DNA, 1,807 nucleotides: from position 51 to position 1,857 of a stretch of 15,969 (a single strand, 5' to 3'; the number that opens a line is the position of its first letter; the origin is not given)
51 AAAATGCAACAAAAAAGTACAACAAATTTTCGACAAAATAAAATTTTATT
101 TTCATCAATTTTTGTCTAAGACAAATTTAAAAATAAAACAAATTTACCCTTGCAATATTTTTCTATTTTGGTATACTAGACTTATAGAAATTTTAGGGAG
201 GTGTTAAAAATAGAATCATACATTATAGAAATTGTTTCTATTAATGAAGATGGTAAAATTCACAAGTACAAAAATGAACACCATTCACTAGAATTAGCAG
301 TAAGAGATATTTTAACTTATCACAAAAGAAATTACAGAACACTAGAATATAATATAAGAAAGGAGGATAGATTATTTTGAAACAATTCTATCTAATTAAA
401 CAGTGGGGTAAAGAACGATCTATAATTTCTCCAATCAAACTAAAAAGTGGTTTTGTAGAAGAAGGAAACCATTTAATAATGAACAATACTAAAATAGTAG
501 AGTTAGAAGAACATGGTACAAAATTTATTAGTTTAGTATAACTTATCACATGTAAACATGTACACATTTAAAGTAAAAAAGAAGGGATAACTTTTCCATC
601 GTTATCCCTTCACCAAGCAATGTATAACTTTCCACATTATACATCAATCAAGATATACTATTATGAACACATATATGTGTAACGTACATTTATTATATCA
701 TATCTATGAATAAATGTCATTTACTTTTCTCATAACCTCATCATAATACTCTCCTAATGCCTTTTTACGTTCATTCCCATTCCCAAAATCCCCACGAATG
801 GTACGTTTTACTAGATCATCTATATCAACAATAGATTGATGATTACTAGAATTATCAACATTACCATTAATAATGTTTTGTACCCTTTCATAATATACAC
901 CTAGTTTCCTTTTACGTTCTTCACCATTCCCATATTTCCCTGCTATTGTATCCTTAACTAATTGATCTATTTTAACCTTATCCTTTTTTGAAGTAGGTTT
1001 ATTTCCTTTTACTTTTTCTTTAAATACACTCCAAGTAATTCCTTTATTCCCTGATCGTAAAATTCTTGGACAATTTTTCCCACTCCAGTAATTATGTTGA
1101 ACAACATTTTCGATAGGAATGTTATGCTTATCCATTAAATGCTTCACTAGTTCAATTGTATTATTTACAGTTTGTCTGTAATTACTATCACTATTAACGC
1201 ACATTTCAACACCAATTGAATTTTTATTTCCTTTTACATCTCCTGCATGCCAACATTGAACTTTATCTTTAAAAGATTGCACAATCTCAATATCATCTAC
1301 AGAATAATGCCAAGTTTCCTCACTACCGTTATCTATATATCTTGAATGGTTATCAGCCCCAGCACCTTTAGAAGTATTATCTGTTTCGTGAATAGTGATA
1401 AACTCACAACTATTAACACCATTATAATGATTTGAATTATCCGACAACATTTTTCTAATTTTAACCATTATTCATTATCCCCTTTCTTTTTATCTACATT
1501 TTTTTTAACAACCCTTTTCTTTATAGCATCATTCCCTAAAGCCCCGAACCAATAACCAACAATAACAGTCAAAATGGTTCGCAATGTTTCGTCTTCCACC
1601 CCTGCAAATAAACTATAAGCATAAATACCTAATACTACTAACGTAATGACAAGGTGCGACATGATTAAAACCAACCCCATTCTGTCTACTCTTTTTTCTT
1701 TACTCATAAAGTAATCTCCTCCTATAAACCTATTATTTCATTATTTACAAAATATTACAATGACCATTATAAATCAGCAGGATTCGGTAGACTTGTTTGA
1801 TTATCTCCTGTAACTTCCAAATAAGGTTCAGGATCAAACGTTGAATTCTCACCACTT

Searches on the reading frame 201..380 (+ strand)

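Call 6: search_protein_families(library=phrogs, proteins=[window:201-380:+], max_evalue=0.01)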
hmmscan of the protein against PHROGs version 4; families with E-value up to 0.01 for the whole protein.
window:201-380:+ (59 aa): 1 family
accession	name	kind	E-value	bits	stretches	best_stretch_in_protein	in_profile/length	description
phrog_17724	-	unknown function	0.002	19.1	1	6-56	2-53/58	-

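Call 8: search_protein_families(library=pfam, proteins=[window:201-380:+], max_evalue=1)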
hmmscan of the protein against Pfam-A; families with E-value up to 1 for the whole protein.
window:201-380:+ (59 aa): 0 families

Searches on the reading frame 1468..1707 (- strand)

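Call 7: search_protein_families(library=phrogs, proteins=[window:1468-1707:-], max_evalue=0.01)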
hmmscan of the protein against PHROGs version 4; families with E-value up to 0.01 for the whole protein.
window:1468-1707:- (79 aa): 1 family
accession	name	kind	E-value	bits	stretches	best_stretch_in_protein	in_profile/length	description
phrog_13256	-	unknown function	0.0019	19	1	21-64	17-58/62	-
